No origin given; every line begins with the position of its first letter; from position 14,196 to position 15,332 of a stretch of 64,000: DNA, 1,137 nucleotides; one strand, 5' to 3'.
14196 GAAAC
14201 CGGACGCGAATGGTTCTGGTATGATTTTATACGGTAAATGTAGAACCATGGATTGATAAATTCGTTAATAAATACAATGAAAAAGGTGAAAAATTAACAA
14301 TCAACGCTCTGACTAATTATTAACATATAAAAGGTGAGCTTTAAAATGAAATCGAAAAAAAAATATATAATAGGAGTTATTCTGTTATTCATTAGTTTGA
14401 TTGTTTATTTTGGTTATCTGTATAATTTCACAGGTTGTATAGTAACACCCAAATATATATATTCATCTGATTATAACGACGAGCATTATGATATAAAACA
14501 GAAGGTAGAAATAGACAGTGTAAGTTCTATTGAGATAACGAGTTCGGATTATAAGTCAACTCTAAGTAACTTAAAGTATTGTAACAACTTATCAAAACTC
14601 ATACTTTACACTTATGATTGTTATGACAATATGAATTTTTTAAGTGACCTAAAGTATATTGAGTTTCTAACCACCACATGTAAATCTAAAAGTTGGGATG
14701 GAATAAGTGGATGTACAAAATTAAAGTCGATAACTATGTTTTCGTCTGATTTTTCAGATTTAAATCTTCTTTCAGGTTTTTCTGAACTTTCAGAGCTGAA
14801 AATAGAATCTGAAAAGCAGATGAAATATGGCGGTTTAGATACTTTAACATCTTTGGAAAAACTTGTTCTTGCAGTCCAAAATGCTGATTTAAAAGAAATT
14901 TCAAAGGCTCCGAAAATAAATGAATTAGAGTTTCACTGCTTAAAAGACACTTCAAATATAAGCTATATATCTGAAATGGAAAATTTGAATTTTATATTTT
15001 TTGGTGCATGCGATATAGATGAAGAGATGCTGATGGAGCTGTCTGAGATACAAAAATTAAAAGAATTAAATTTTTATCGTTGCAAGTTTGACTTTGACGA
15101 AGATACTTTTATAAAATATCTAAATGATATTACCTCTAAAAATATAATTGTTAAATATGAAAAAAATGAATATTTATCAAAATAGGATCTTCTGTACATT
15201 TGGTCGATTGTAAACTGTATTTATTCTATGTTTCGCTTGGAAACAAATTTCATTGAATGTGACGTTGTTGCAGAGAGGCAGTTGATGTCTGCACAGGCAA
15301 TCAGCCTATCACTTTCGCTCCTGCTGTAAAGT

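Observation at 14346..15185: Paralogous TM-anchored LRR-like proteins follow two different large secreted/toxin-like genes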

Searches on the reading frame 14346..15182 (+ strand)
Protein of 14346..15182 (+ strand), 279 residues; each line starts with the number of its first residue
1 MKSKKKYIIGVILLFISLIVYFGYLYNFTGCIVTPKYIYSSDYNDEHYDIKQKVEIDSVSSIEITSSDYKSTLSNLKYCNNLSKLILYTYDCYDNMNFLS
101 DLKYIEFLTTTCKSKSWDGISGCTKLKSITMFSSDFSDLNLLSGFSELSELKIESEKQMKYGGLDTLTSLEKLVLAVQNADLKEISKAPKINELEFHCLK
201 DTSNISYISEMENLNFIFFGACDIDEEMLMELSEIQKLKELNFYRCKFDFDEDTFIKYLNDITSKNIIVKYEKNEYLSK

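Call 9: search_protein_families(library=pfam, proteins=[window:14346-15182:+], max_evalue=1)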
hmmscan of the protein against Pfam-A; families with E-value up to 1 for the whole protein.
window:14346-15182:+ (279 aa): 1 family
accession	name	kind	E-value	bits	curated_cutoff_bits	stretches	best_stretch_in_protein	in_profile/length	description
PF23598.1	LRR_14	-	0.002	17.4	40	1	96-202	160-268/353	Leucine-rich repeat region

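Call 17: search_protein_families(library=ncbifam, proteins=[window:14346-15182:+], max_evalue=1)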
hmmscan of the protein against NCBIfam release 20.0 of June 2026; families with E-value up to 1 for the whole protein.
window:14346-15182:+ (279 aa): 2 families
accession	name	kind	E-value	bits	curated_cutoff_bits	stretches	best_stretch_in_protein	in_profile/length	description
NF033189.1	internalin_A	exception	2.3e-08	32.8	1600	1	52-225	70-241/799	class 1 internalin InlA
NF033188.1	internalin_H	exception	3.5e-05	22.6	1050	1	55-214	74-232/548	InlH/InlC2 family class 1 internalin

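Call 19: find_homologous_proteins(query=window:14346-15182:+, max_evalue=0.001)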
Query window:14346-15182:+ (279 aa): 5 proteins with E <= 0.001 among 2129 candidates.
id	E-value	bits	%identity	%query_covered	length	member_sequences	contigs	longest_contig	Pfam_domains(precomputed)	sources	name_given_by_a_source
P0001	5.8e-171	585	99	100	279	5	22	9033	-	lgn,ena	-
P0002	7.5e-139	480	81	100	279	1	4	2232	-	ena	-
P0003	2.1e-98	347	61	99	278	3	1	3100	-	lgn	-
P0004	2.3e-97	344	61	100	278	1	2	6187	-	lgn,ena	-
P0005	4.5e-83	297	56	100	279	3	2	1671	-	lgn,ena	-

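Call 21: find_encoding_contigs(protein=P0001, flank=10000, max_places=6)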
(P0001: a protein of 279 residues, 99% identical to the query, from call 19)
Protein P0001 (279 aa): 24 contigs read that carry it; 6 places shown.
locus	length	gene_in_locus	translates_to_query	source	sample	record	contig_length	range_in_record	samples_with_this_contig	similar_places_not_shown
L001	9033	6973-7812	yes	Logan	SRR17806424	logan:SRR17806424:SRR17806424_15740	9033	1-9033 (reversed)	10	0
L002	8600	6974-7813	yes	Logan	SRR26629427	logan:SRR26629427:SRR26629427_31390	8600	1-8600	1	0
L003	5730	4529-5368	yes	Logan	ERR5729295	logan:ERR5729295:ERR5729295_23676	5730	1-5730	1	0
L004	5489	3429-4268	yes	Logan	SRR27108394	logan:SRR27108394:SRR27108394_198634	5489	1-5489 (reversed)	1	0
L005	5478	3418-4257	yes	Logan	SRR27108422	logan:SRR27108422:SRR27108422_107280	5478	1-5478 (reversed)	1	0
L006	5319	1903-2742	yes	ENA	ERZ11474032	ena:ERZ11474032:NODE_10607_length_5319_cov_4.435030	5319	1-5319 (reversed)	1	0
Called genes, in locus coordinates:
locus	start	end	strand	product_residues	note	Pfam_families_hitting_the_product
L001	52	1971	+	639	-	PF16990:CBM_35, PF02156:Glyco_hydro_26, PF00404:Dockerin_1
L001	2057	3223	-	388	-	PF00389:2-Hacid_dh, PF02826:2-Hacid_dh_C, PF01842:ACT (faint)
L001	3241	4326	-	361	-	PF00266:Aminotran_5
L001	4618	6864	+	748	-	PF00404:Dockerin_1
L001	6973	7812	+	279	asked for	-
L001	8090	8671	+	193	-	-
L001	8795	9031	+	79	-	?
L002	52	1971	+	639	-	PF16990:CBM_35, PF02156:Glyco_hydro_26, PF00404:Dockerin_1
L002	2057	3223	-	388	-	PF00389:2-Hacid_dh, PF02826:2-Hacid_dh_C, PF01842:ACT (faint)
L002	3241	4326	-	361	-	PF00266:Aminotran_5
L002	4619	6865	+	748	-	PF00404:Dockerin_1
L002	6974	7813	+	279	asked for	-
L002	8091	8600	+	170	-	?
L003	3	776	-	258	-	?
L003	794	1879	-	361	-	PF00266:Aminotran_5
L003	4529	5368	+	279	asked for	-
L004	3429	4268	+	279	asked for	-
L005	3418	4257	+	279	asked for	-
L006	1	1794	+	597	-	?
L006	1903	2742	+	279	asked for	-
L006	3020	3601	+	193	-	-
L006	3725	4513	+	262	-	-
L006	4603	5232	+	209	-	-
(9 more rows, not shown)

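Call 22: find_encoding_contigs(protein=P0004, flank=10000, max_places=4)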
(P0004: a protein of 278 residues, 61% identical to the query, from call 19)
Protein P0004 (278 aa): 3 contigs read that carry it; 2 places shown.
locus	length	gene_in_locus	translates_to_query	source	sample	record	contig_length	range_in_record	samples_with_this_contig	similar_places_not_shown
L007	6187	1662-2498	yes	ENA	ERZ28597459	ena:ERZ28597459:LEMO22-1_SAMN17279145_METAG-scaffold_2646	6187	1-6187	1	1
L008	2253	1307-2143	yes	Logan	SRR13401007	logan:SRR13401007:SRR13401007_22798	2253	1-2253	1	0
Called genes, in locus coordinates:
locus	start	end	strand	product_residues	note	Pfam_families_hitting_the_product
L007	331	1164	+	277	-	PF13855:LRR_8 (faint), PF23598:LRR_14 (faint), PF12799:LRR_4 (faint)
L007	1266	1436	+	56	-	-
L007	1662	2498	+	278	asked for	-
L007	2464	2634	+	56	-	-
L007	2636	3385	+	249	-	PF01695:IstB_IS21, PF00004:AAA (faint), PF00308:Bac_DnaA, PF20720:nSTAND3 (weak)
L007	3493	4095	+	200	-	PF13306:LRR_5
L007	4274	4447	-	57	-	-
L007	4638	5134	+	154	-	PF00589:Phage_integrase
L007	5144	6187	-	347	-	?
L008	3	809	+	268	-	?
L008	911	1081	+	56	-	-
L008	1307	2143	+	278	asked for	-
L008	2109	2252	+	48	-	?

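Call 23: find_encoding_contigs(protein=P0003, flank=10000, max_places=4)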
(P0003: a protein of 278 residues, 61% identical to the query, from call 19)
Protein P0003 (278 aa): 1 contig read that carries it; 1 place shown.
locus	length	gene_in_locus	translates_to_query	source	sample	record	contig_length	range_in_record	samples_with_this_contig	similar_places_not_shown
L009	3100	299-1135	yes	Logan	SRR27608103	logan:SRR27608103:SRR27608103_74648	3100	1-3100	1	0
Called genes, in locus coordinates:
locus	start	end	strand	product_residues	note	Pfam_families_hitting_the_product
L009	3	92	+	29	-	?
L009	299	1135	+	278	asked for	-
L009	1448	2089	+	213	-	-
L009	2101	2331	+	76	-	-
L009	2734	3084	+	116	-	-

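Call 51: predict_structure(alignment_id=A5)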
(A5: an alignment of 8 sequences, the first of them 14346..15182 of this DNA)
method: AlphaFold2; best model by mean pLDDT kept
length: 279 residues; sequences in the alignment: 8
mean_pLDDT: 84.9   pTM: 0.79
mean pLDDT of the five models: 84.9, 79.4, 78.9, 77.2, 76.5
residues with pLDDT >= 90: 98; 70-90: 149; 50-70: 25; < 50: 7
segments of 3 or more residues with pLDDT < 50: 277-279
pLDDT, mean of each block of 10 residues (from residue 1): 67 87 65 72 86 87 81 81 88 77 92 84 93 77 92 87 92 93 93 92 89 94 88 91 89 85 89 62
secondary structure, 60 per line:
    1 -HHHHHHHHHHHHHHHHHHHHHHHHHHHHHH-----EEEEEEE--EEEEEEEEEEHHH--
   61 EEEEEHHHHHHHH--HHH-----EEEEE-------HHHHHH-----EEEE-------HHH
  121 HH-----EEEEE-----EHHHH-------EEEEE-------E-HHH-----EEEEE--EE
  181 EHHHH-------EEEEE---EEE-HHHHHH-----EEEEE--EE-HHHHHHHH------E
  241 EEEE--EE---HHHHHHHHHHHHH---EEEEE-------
elements in order: H2-31 E37-43 E46-55 E61-65 H66-73 E84-88 H96-101 E107-110 H118-122 E128-132 H139-142 E150-154 E172-176 E179-181 H182-185 E193-197 E201-203 H205-210 E216-220 H226-233 E240-244 H252-264 E268-272

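Call 57: fold_search(model_id=the predicted structure, library=pdb)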
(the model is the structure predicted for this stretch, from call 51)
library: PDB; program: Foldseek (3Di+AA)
matches with E <= 10: 1222; with E <= 0.001: 215
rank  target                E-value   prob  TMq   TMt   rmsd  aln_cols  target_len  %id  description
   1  4fmz_A                9.1e-09  1.00  0.46  0.39   6.8       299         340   14  Crystal structure of an internalin (inlF) from Listeria monocytogenes str. 4b F2365 at 1.91 A resolution (released 2012-07-25)
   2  4fmz_B                1.2e-08  1.00  0.45  0.39   6.9       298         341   13  Crystal structure of an internalin (inlF) from Listeria monocytogenes str. 4b F2365 at 1.91 A resolution (released 2012-07-25)
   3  2omw_A                3.8e-08  1.00  0.50  0.33   5.4       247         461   22  Crystal structure of InlA S192N Y369S/mEC1 complex (released 2007-06-05)
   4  5il7_A                4.9e-08  1.00  0.48  0.33   6.4       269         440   16  Leucine rich repeat domain of the Chlorobium tepidum Roco protein (released 2016-03-16)
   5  2omx_A                4.9e-08  1.00  0.41  0.28   8.1       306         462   18  Crystal structure of InlA S192N G194S+S/hEC1 complex (released 2007-08-28)
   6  1o6t                  5.5e-08  1.00  0.42  0.28   6.2       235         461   20  Internalin (INLA, Listeria monocytogenes) - functional domain, uncomplexed (released 2002-12-23)
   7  8h64_G                6.1e-08  1.00  0.48  0.33   5.5       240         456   21  Crystal structure of Internalin A from Listeria monocytogenes with nanobody VHH24 bound (released 2023-10-04)
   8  8h64_C                6.7e-08  1.00  0.28  0.19  10.9       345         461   16  Crystal structure of Internalin A from Listeria monocytogenes with nanobody VHH24 bound (released 2023-10-04)
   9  2wqu_D                1.0e-07  1.00  0.44  0.43   5.1       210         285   18  Internalin domain of Listeria monocytogenes InlB: triclinic crystal form (released 2009-11-10)
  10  1o6s_A                1.0e-07  1.00  0.41  0.29   7.9       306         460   17  Internalin (Listeria monocytogenes) / E-Cadherin (human) Recognition Complex (released 2002-12-13)
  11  8h62_A                1.1e-07  1.00  0.48  0.32   6.7       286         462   18  Crystal structure of Internalin A from Listeria monocytogenes with human E-cadherin EC12 (released 2023-10-04)
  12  2omt_A                1.2e-07  1.00  0.35  0.24   9.2       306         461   15  Crystal structure of InlA G194S+S/hEC1 complex (released 2007-08-28)
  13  2omz_A                1.3e-07  1.00  0.46  0.31   5.6       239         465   20  Crystal structure of InlA Y369A/hEC1 complex (released 2007-08-28)
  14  8h64_A                1.7e-07  1.00  0.46  0.31   5.4       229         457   20  Crystal structure of Internalin A from Listeria monocytogenes with nanobody VHH24 bound (released 2023-10-04)
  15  2omy_A                1.8e-07  1.00  0.48  0.32   5.4       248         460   20  Crystal structure of InlA S192N/hEC1 complex (released 2007-06-05)
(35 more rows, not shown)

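Call 67: search_protein_families(library=pfam, proteins=[L006:3725-4510:+, L006:4603-5229:+], max_evalue=0.1)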
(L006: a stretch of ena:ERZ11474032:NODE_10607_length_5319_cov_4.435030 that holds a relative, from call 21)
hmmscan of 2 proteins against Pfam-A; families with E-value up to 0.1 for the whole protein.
L006:3725-4510:+ (262 aa): 0 families

L006:4603-5229:+ (209 aa): 0 families

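Call 77: search_protein_representatives(alignment_id=A5)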
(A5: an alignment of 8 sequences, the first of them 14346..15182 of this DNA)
Query: 8 sequences, 279 profile positions. Proteins with E-value up to 0.001 (for the whole library): 25788; up to 1e-10: 4949; up to 1e-30: 116. The best 150 are listed.
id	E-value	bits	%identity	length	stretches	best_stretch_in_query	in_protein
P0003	1.3e-119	415.2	-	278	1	1-278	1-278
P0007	6.9e-95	334.1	-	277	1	1-278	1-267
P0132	5.1e-73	262.3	-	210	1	1-207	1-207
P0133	1.4e-69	251.1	-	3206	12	67-265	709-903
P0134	1.2e-67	244.7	-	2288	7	115-272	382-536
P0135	1.9e-61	224.4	-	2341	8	67-245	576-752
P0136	5.3e-60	219.6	-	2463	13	99-248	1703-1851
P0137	5.0e-58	213.2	-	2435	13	116-224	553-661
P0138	1.4e-54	201.8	-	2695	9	83-207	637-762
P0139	1.2e-53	198.8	-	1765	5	88-266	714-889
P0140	1.3e-52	195.4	-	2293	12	118-270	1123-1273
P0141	2.6e-51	191.1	-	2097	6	90-272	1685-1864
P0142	5.7e-50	186.7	-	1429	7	111-216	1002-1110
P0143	2.8e-49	184.5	-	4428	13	122-260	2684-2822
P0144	1.4e-48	182.2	-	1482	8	59-268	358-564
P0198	1.1e-35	139.9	-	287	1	1-276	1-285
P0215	1.4e-33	133.0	-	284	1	1-273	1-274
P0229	6.7e-32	127.5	-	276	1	2-273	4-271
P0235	2.0e-31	125.9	-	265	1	12-251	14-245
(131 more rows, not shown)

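Call 79: find_encoding_contigs(protein=P0215, flank=6000, max_places=3)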
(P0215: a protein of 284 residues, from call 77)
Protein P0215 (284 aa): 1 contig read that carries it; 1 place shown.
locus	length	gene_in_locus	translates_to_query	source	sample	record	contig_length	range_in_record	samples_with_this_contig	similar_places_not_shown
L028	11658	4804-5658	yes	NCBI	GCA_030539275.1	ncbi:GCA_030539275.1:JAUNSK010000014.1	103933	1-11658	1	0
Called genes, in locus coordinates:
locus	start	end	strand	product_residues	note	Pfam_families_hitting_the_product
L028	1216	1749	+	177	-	-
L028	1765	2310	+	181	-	-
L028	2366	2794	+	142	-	-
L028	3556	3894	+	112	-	PF00239:Resolvase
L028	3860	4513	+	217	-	-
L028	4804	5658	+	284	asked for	-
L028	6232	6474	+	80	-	-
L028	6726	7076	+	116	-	-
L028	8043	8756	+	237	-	PF04519:Bactofilin (faint)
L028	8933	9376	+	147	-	-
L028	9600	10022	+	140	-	PF12687:DUF3801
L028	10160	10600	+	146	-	-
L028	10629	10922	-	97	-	-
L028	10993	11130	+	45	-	-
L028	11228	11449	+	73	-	PF14283:CD1107-like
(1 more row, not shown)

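Call 80: find_encoding_contigs(protein=P0229, flank=6000, max_places=3)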
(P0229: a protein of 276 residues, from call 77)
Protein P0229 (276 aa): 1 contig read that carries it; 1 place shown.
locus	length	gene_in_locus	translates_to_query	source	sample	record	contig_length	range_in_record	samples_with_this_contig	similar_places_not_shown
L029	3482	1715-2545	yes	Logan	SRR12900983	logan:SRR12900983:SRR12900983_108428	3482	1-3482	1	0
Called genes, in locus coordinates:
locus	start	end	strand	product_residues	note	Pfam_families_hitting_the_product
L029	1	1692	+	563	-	?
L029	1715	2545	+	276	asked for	-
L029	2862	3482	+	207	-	?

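Call 82: find_encoding_contigs(protein=P0198, flank=6000, max_places=3)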
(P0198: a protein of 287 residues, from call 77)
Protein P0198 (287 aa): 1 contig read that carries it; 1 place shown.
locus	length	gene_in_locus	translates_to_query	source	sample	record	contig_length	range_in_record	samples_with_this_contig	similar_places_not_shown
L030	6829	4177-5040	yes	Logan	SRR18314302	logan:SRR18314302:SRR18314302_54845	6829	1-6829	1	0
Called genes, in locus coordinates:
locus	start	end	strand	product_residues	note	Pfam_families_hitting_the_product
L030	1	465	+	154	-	?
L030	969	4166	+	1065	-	PF00404:Dockerin_1, PF18884:TSP3_bac (weak)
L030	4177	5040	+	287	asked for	-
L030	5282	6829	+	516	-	?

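Call 83: find_encoding_contigs(protein=P0235, flank=6000, max_places=3)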
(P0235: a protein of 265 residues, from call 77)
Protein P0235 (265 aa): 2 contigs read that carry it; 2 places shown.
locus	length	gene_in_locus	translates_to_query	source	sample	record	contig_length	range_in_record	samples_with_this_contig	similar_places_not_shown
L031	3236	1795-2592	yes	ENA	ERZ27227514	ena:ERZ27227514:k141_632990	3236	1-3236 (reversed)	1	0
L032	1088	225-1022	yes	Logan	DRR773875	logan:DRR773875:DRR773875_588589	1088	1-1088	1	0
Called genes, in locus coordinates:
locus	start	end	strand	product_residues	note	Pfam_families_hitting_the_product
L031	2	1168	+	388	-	?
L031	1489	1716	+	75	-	PF00881:Nitroreductase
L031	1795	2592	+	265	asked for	PF12799:LRR_4 (faint), PF13855:LRR_8 (faint)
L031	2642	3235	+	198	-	?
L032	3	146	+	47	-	?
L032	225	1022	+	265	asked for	PF12799:LRR_4 (faint), PF13855:LRR_8 (faint)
